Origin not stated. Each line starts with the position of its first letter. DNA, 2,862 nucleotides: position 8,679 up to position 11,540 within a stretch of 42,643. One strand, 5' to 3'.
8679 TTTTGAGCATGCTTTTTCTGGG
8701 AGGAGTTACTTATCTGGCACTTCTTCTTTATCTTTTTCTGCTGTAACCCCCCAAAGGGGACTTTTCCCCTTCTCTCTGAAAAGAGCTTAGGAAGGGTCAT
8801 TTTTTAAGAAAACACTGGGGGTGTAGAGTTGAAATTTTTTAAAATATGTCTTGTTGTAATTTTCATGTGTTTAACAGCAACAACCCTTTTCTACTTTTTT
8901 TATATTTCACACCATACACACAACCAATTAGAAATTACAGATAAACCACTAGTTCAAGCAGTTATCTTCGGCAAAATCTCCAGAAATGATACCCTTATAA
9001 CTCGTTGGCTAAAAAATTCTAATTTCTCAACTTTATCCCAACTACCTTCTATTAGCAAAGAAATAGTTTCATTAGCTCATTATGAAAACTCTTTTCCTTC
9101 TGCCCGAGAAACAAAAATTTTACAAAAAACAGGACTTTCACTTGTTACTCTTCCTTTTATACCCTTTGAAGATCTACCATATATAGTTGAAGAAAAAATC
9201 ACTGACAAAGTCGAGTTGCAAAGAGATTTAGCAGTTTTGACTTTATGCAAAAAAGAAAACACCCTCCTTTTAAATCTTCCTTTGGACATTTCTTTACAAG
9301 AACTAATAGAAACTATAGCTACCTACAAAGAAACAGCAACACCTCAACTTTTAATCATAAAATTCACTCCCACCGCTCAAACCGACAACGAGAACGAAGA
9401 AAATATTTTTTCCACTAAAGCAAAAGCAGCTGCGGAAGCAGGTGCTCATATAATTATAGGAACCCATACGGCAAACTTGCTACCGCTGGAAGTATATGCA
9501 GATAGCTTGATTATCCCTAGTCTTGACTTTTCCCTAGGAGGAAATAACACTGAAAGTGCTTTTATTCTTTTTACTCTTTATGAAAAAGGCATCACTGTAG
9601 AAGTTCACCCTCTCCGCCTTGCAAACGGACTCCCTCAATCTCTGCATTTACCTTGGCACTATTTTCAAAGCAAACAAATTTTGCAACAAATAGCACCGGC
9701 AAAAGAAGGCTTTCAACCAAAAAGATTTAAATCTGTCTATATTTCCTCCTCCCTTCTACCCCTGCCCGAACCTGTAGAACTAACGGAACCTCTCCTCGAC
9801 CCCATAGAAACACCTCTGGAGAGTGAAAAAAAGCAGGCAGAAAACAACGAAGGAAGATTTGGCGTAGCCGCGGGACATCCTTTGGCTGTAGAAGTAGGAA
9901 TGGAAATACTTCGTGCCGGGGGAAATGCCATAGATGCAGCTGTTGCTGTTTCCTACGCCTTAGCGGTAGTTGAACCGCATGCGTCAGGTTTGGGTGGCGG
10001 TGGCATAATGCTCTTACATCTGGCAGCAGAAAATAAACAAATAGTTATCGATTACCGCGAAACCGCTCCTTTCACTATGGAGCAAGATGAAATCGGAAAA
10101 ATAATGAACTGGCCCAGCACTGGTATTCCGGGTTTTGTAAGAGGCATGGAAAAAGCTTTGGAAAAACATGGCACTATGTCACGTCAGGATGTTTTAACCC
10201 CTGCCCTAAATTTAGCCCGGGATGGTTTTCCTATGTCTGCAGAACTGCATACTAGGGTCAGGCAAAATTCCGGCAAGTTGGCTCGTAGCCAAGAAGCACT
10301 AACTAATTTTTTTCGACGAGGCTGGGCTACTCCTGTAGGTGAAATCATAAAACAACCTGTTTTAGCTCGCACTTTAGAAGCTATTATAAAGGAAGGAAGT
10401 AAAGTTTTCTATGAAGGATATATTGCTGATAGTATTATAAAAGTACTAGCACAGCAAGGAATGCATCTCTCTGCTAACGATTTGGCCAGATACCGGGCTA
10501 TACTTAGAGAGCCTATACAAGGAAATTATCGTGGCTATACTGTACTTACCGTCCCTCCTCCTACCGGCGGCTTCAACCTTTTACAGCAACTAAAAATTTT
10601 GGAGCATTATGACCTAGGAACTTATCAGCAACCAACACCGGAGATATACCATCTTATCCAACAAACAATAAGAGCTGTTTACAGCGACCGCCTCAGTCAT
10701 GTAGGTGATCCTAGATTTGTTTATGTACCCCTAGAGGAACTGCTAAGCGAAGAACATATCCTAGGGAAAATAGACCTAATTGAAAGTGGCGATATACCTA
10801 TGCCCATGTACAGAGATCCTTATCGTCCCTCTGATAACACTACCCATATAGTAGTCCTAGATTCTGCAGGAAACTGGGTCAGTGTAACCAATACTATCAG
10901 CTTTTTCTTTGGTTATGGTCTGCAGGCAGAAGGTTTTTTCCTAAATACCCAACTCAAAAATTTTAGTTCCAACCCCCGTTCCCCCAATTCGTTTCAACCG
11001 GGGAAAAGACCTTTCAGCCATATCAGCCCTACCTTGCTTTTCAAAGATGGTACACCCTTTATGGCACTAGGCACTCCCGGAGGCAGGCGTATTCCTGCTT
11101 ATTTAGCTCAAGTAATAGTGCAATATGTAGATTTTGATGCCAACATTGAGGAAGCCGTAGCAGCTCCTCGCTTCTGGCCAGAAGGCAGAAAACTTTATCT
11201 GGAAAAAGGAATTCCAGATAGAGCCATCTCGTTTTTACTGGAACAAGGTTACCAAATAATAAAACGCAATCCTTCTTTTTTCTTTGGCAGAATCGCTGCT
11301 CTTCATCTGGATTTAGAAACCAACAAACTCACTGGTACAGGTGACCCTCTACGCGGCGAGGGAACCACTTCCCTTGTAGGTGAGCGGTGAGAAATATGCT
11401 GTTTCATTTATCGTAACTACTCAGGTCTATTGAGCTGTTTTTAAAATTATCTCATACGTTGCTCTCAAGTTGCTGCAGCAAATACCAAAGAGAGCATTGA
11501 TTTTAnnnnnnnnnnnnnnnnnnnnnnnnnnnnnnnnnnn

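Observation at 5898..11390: PGA capsule locus with non-canonical architecture: capA-like, capB, capC, then a second capA-like domain fused to CapD/GGT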

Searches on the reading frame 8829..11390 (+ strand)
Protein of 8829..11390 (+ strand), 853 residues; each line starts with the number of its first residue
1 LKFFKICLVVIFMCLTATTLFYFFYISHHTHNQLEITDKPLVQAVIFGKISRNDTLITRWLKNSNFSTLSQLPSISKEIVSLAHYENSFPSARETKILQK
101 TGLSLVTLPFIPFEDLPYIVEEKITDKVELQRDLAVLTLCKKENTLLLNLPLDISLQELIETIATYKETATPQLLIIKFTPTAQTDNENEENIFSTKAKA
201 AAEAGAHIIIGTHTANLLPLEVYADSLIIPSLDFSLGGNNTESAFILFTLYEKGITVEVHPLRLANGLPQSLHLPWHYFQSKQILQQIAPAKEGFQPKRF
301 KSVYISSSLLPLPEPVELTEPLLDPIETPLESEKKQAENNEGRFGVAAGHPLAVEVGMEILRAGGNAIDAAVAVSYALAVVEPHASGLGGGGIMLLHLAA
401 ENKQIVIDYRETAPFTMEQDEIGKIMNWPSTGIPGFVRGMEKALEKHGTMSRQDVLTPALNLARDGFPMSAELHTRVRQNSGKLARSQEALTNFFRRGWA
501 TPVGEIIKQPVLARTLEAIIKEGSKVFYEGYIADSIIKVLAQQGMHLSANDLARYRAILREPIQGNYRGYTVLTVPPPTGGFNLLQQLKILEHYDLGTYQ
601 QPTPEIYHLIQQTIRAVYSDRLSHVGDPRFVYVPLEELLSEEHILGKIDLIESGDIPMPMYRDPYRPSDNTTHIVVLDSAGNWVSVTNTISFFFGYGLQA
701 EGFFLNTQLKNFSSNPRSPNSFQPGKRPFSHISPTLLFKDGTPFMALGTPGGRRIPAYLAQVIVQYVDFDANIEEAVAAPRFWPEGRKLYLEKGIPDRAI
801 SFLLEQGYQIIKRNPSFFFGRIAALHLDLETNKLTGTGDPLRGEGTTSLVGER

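Call 3: search_protein_families(library=pfam, proteins=[window:8829-11390:+], max_evalue=0.1)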
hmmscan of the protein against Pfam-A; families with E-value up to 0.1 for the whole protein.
window:8829-11390:+ (853 aa): 3 families
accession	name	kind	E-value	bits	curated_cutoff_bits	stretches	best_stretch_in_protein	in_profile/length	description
PF01019.26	G_glu_transpept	-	1.4e-128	430.4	27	1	359-842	2-510/512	Gamma-glutamyltranspeptidase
PF09587.15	PGA_cap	-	0.007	16.3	27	1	155-231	174-247/255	Bacterial capsule synthesis protein PGA_cap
PF07026.16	DUF1317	-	0.06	13.6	22.3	0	495-516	20-41/60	Protein of unknown function (DUF1317)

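Call 4: search_protein_families(library=ncbifam, proteins=[window:8829-11390:+], max_evalue=0.1)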
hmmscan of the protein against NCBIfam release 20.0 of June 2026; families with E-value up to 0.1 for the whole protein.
window:8829-11390:+ (853 aa): 2 families
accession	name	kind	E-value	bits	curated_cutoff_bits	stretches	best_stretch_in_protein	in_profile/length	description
TIGR00066.1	g_glut_trans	equivalog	4.1e-124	414.9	357.85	1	346-840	3-517/518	gamma-glutamyltransferase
NF007187.0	PRK09615.1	equivalog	2.3e-90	303.6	990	1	346-811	52-546/581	gamma-glutamyltransferase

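Call 13: find_encoding_contigs(protein=window:8829-11387:+, flank=10000, max_places=6)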
Protein window:8829-11387:+ (853 aa): 2 contigs read that carry it; 1 place shown.
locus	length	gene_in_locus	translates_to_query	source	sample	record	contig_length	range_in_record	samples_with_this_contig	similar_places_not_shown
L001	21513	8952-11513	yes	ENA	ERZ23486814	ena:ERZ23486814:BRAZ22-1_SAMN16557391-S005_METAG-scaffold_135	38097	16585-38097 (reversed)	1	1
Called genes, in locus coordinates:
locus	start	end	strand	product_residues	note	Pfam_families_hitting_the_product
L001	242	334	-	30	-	-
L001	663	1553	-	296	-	PF00781:DAGK_cat, PF19279:YegS_C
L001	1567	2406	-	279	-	PF01261:AP_endonuc_2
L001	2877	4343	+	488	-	PF00180:Iso_dh, PF18324:Isocitrate_DH_C_bact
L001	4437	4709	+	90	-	PF10719:ComFB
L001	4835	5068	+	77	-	PF04014:MazE_antitoxin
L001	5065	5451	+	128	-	PF02661:Fic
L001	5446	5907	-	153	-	PF00571:CBS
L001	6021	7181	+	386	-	PF09587:PGA_cap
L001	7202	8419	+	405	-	PF08245:Mur_ligase_M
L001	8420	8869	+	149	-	PF14102:Caps_synth_CapC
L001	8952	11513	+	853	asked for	PF01019:G_glu_transpept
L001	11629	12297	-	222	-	PF00834:Ribul_P_3_epim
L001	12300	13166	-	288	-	PF16745:RsgA_N, PF03193:RsgA_GTPase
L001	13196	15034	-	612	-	PF00069:Pkinase, PF07714:PK_Tyr_Ser-Thr, PF03109:ABC1, PF03793:PASTA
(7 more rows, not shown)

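Call 35: find_homologous_proteins(query=window:8829-11387:+, max_evalue=1e-20)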
Query window:8829-11387:+ (853 aa): 1630 proteins with E <= 1e-20 among 8000 candidates; the best 120 are listed.
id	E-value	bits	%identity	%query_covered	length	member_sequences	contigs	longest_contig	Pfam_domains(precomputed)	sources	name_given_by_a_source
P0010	0.0e+0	1935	100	100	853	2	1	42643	PF01019.28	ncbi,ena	-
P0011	0.0e+0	1633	87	97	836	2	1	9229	PF01019.28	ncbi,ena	-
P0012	0.0e+0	1056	55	99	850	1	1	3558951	PF01019.28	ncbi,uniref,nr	ncbi:gamma-glutamyltransferase [Candidatus Contubernalis alkaliaceticus]|uniref:gamma-glutamyltransf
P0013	8.1e-291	985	54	98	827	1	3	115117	PF09587.16,PF01019.28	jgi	jgi:gamma-glutamyltranspeptidase / glutathione hydrolase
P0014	7.7e-283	959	52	99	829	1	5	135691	PF09587.16,PF01019.28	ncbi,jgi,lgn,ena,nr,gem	ncbi:MAG: gamma-glutamyltransferase [Dethiobacter sp.]|jgi:gamma-glutamyltranspeptidase/glutathione 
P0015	3.2e-270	917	50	99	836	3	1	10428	PF01019.28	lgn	-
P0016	2.7e-267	907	50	95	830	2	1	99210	PF01019.28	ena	-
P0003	1.7e-260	885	51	95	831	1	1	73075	PF01019.28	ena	-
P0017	3.7e-258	877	53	95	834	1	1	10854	PF09587.16,PF01019.28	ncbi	-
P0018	1.8e-251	855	47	98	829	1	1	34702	PF01019.28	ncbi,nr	ncbi:MAG: gamma-glutamyltransferase [Firmicutes bacterium]|nr:gamma-glutamyltransferase [Bacillota b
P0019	8.9e-250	849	49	99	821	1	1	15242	PF09587.16,PF01019.28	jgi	jgi:gamma-glutamyltranspeptidase/glutathione hydrolase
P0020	1.9e-232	792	66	59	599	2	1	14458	PF01019.28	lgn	-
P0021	5.6e-226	771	64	62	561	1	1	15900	PF01019.28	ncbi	-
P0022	5.6e-200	685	59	61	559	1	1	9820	PF01019.28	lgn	-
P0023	5.0e-194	665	57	63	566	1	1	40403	PF01019.28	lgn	-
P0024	8.9e-111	390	40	58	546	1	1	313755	PF01019.28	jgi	jgi:gamma-glutamyltranspeptidase/glutathione hydrolase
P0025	7.6e-110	386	40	57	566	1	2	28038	PF01019.28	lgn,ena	-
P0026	7.8e-109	383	41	58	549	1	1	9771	PF01019.28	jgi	jgi:gamma-glutamyltranspeptidase/glutathione hydrolase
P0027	2.9e-107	378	38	60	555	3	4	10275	PF01019.28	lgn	-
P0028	3.5e-107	378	42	59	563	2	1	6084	PF01019.28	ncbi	-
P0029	8.9e-107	376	39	58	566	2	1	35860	PF01019.28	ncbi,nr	ncbi:MAG: gamma-glutamyltransferase [Clostridia bacterium]|nr:gamma-glutamyltransferase [Clostridia 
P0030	3.8e-106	374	38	57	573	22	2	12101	PF01019.28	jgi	jgi:gamma-glutamyltranspeptidase/glutathione hydrolase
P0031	4.5e-106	374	39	57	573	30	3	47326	PF01019.28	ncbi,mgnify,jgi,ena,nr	ncbi:MAG TPA: gamma-glutamyltransferase [Bacillota bacterium]|mgnify:CR=1 FL=1|nr:gamma-glutamyltran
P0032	1.1e-105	373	36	57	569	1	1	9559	PF01019.28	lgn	-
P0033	1.6e-105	372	39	61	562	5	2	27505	PF01019.28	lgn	-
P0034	1.8e-105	372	37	57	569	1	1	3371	PF01019.28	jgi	jgi:gamma-glutamyltranspeptidase/glutathione hydrolase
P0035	4.7e-105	371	37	57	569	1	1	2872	PF01019.28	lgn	-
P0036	2.2e-104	368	38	62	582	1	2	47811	PF01019.28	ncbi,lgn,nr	ncbi:MAG: gamma-glutamyltranspeptidase / glutathione hydrolase [Bacillota bacterium]|nr:gamma-glutam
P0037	2.3e-104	368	38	57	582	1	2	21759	PF01019.28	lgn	-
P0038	3.6e-104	368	38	57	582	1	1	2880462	PF01019.28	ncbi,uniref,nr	ncbi:gamma-glutamyltransferase [Gelria sp. Kuro-4]|uniref:gamma-glutamyltransferase n=1 Tax=Gelria s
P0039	5.2e-104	367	38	61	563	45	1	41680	PF01019.28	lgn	-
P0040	8.4e-104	366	40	59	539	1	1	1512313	PF01019.28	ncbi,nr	ncbi:gamma-glutamyltransferase [bacterium LRH843]|nr:gamma-glutamyltransferase [bacterium LRH843]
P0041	1.4e-101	359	41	59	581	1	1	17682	PF01019.28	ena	-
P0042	6.5e-98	347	37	58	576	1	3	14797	PF01019.28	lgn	-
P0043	1.4e-97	346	36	60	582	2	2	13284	PF01019.28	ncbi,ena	ncbi:MAG: gamma-glutamyltransferase [Fusobacteriaceae bacterium]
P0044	6.2e-96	340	38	58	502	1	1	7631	PF01019.28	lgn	-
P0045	4.5e-94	334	39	60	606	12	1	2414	PF01019.28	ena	-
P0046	6.8e-94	334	37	59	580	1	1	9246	PF01019.28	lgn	-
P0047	1.2e-93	333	37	57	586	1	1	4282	PF01019.28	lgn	-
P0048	3.7e-93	331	35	57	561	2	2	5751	PF01019.28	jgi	-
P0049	3.8e-93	331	36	57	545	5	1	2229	PF01019.28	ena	-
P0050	1.1e-92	330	36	60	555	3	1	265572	PF01019.28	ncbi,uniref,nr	ncbi:gamma-glutamyltransferase family protein [Alteribacillus sp. YIM 98480]|uniref:gamma-glutamyltr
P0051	1.2e-91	326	37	37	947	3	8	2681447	PF01019.28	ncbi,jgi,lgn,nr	ncbi:MAG TPA: hypothetical protein GXZ82_02410 [Firmicutes bacterium]|jgi:gamma-glutamyltranspeptida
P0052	4.5e-91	324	38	52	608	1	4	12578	PF01019.28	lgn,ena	-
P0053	6.3e-91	324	36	58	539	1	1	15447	PF01019.28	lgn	-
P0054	9.9e-91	323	37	37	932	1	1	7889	PF01019.28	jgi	jgi:gamma-glutamyltranspeptidase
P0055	1.2e-90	323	34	57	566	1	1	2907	PF01019.28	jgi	-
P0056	1.8e-90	322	36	57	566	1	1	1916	PF01019.28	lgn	-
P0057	2.0e-90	322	36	60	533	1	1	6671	PF01019.28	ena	-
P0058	5.8e-90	321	36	58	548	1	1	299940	PF01019.28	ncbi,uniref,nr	ncbi:gamma-glutamyltransferase family protein [Cytobacillus purgationiresistens]|uniref:Gamma-glutam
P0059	7.7e-90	320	37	59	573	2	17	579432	PF01019.28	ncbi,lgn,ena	-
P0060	2.0e-89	319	38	59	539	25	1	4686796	PF01019.28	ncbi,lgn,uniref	ncbi:gamma-glutamyltransferase [Cytobacillus sp. FSL R5-0569]|uniref:gamma-glutamyltransferase famil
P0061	2.5e-89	319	37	37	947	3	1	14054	PF01019.28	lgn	-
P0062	2.6e-89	319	39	55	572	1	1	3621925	PF01019.28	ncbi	-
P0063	6.7e-89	317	36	58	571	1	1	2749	PF01019.28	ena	-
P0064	1.3e-88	316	38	60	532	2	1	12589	PF01019.28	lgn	-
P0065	1.6e-88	316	37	59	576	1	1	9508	PF01019.28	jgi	jgi:gamma-glutamyltranspeptidase/glutathione hydrolase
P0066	3.9e-88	315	35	61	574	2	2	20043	PF01019.28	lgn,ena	-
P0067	5.6e-88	314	35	58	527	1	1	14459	PF01019.28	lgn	-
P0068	5.7e-88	314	36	60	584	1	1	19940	PF01019.28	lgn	-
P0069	8.8e-88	313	37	58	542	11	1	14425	PF01019.28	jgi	jgi:gamma-glutamyltranspeptidase/glutathione hydrolase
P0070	9.5e-88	313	36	58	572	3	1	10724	PF01019.28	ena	-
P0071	3.8e-87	311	36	59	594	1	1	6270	PF01019.28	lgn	-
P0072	1.0e-86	310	35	59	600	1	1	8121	PF01019.28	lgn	-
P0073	1.4e-86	310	38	55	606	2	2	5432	PF01019.28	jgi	-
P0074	1.4e-86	309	36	59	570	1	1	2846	PF01019.28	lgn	-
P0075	2.2e-86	309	34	66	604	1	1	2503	PF01019.28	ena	-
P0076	3.6e-86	308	37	57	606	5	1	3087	PF01019.28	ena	-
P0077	5.8e-86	307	35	61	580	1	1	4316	PF01019.28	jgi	jgi:gamma-glutamyltranspeptidase / glutathione hydrolase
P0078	7.7e-86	307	36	57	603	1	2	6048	PF01019.28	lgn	-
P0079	1.0e-85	307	37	59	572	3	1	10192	PF01019.28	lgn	-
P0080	1.2e-85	306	36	60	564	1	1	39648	PF01019.28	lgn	-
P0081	1.3e-85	306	39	54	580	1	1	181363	PF01019.28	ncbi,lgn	-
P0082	2.1e-85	306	38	54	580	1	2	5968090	PF01019.28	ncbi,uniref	ncbi:gamma-glutamyltransferase [Sodalis sp. RH21]|uniref:gamma-glutamyltransferase n=1 Tax=unclassif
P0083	3.4e-85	305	35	58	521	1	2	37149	PF01019.28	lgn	-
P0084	1.2e-84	303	38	57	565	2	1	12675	PF01019.28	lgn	-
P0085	1.4e-84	303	37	55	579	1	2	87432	PF01019.28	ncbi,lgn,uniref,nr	ncbi:gamma-glutamyltransferase [Pluralibacter gergoviae]|uniref:gamma-glutamyltransferase n=1 Tax=Pl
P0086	1.4e-84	303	34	61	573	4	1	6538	PF01019.28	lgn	-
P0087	1.9e-84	302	35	58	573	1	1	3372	PF01019.28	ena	-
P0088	2.3e-84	302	37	59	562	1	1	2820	PF01019.28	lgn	-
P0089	2.4e-84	302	35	57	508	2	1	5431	PF01019.28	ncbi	-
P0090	3.4e-84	302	38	59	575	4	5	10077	PF01019.28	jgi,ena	-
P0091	4.0e-84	301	38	55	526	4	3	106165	PF01019.28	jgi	jgi:gamma-glutamyltranspeptidase/glutathione hydrolase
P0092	4.8e-84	301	38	54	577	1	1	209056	PF01019.28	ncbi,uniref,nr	ncbi:gamma-glutamyltransferase [Acerihabitans arboris]|uniref:Glutathione hydrolase proenzyme n=1 Ta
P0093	6.6e-84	301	34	58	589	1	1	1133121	PF01019.28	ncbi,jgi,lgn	ncbi:MAG TPA: gamma-glutamyltransferase [bacterium]|jgi:gamma-glutamyltranspeptidase/glutathione hyd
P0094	8.4e-84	300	35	58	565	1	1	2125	PF01019.28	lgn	-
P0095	1.4e-83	300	35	58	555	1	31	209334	PF01019.28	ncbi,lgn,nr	ncbi:TPA: gamma-glutamyltransferase [Campylobacter jejuni]|nr:gamma-glutamyltransferase [Campylobact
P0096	3.0e-83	298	37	61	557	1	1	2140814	PF01019.28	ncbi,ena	-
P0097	4.1e-83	298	37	58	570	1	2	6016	PF01019.28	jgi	jgi:gamma-glutamyltranspeptidase / glutathione hydrolase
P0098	5.0e-83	298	37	57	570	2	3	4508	PF01019.28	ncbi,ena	-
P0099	5.9e-83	297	34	59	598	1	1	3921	PF01019.28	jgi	jgi:gamma-glutamyltranspeptidase / glutathione hydrolase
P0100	6.7e-83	297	37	59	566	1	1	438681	PF01019.28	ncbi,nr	ncbi:MAG TPA: gamma-glutamyltransferase [Gammaproteobacteria bacterium]|nr:gamma-glutamyltransferase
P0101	1.0e-82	297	35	55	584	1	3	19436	PF01019.28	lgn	-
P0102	1.3e-82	296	35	59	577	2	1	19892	PF01019.28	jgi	-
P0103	1.4e-82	296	36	59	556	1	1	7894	PF01019.28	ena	-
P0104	1.8e-82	296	37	58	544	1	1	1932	PF01019.28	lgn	-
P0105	1.8e-82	296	35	58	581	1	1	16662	PF01019.28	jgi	jgi:gamma-glutamyltranspeptidase/glutathione hydrolase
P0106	2.1e-82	296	37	55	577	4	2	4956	PF01019.28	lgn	-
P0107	2.2e-82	296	36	58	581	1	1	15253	PF01019.28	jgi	jgi:gamma-glutamyltranspeptidase/glutathione hydrolase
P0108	2.8e-82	295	40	51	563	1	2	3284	PF01019.28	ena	-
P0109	8.2e-82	294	35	60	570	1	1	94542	PF01019.28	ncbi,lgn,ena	-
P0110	1.2e-81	293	41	51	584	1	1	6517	PF01019.28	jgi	-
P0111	1.7e-81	293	36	58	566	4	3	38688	PF01019.28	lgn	-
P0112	2.3e-81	292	35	58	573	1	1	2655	PF01019.28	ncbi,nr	ncbi:MAG: gamma-glutamyltransferase [Bacteroidales bacterium]|nr:gamma-glutamyltransferase [Bacteroi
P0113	2.8e-81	292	35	59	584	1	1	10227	PF01019.28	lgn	-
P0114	4.7e-81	291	37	55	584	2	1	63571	PF01019.28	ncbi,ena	-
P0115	4.9e-81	291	35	57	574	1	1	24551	PF01019.28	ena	-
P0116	8.2e-81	290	37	55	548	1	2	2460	PF01019.28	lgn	-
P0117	1.2e-80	290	37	57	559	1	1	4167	PF01019.28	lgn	-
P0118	1.4e-80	290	35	58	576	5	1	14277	PF01019.28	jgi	-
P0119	1.4e-80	290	35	58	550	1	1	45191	PF01019.28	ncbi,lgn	-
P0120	1.7e-80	289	35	60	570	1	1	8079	PF01019.28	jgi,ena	-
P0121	2.2e-80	289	35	57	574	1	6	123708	PF01019.28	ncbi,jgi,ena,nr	ncbi:MAG TPA: gamma-glutamyltransferase [Bacillota bacterium]|nr:gamma-glutamyltransferase [Bacillot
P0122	2.9e-80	289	35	59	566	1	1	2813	PF01019.28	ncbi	-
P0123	3.2e-80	288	33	58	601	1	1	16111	PF01019.28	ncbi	-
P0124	3.2e-80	288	35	59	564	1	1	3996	PF01019.28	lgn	-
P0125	3.3e-80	288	36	59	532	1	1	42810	PF01019.28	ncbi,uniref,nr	ncbi:capsular biosynthesis protein [Bacillus cereus]|uniref:gamma-glutamyltransferase n=1 Tax=Bacill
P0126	3.3e-80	288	36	56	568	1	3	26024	PF01019.28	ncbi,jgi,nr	ncbi:MAG: gamma-glutamyltransferase [Candidatus Marinimicrobia bacterium]|nr:gamma-glutamyltransfera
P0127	3.7e-80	288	36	59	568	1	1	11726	PF01019.28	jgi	jgi:gamma-glutamyltranspeptidase / glutathione hydrolase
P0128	4.1e-80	288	35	61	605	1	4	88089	PF01019.28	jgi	-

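Call 60: find_encoding_contigs(protein=P0014, flank=7000, max_places=2)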
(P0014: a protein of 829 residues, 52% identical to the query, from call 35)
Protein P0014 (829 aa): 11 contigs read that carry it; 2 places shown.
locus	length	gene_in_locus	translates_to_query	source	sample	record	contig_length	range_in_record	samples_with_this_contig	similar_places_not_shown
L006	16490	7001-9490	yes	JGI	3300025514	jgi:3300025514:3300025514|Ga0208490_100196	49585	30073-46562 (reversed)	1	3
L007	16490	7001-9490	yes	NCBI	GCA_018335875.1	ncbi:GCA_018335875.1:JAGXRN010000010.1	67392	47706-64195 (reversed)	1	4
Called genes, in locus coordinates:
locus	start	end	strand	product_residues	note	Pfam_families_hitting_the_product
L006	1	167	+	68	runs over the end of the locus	-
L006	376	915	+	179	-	PF02475:TRM5-TYW2_MTfase (weak), PF08123:DOT1 (weak)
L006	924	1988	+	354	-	PF03706:LPG_synthase_TM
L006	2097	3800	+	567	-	PF02730:AFOR_N, PF01314:AFOR_C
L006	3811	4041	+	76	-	-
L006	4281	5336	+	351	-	PF09587:PGA_cap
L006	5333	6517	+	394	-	-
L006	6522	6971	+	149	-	PF14102:Caps_synth_CapC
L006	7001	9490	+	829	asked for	PF09587:PGA_cap (weak), PF01019:G_glu_transpept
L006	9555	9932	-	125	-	PF02661:Fic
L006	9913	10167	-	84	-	PF04014:MazE_antitoxin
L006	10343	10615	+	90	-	PF04316:FlgM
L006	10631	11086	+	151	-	PF05130:FlgN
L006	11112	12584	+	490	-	PF00460:Flg_bb_rod, PF22638:FlgK_D1, PF06429:Flg_bbr_C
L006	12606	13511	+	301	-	PF00669:Flagellin_N, PF00700:Flagellin_C (weak)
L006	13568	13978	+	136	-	PF02623:FliW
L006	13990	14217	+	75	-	PF02599:CsrA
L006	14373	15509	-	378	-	PF00669:Flagellin_N, PF00700:Flagellin_C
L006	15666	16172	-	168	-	-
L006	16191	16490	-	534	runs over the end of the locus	PF02465:FliD_N, PF07195:FliD_C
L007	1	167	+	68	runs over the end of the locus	-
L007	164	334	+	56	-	PF00892:EamA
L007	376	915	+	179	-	PF02475:TRM5-TYW2_MTfase (weak), PF08123:DOT1 (weak)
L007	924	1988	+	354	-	PF03706:LPG_synthase_TM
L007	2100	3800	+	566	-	PF02730:AFOR_N, PF01314:AFOR_C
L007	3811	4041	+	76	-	-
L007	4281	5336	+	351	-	PF09587:PGA_cap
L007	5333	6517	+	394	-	-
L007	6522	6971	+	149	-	PF14102:Caps_synth_CapC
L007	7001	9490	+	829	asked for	PF09587:PGA_cap (weak), PF01019:G_glu_transpept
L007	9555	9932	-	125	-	PF02661:Fic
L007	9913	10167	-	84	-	PF04014:MazE_antitoxin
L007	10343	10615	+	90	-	PF04316:FlgM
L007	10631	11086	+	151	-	PF05130:FlgN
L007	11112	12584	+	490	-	PF00460:Flg_bb_rod, PF22638:FlgK_D1, PF06429:Flg_bbr_C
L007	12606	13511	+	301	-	PF00669:Flagellin_N, PF00700:Flagellin_C (weak)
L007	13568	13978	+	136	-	PF02623:FliW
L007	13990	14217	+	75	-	PF02599:CsrA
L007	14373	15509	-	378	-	PF00669:Flagellin_N, PF00700:Flagellin_C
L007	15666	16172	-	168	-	-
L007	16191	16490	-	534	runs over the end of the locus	PF02465:FliD_N, PF07195:FliD_C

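Call 61: find_encoding_contigs(protein=P0016, flank=7000, max_places=2)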
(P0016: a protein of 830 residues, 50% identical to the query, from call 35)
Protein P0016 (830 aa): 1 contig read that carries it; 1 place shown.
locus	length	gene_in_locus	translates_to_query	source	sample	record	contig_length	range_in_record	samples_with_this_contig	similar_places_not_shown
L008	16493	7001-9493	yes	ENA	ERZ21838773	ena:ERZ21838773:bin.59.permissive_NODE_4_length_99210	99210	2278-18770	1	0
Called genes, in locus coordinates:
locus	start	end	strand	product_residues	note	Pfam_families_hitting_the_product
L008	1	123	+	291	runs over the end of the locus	PF01430:HSP33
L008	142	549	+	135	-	PF03061:4HBT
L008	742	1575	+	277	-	PF00015:MCPsignal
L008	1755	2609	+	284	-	PF00015:MCPsignal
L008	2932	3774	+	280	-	PF00015:MCPsignal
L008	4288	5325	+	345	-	PF09587:PGA_cap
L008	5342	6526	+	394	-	PF08245:Mur_ligase_M (weak)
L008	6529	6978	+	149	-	PF14102:Caps_synth_CapC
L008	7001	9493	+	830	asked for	PF01019:G_glu_transpept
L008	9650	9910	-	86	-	PF10719:ComFB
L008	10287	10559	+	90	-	PF04316:FlgM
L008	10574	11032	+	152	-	PF05130:FlgN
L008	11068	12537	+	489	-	PF00460:Flg_bb_rod, PF22638:FlgK_D1, PF06429:Flg_bbr_C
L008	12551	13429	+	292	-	PF00669:Flagellin_N, PF00700:Flagellin_C (weak)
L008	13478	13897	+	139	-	PF02623:FliW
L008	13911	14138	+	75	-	PF02599:CsrA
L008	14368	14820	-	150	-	-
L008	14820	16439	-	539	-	PF02465:FliD_N, PF07195:FliD_C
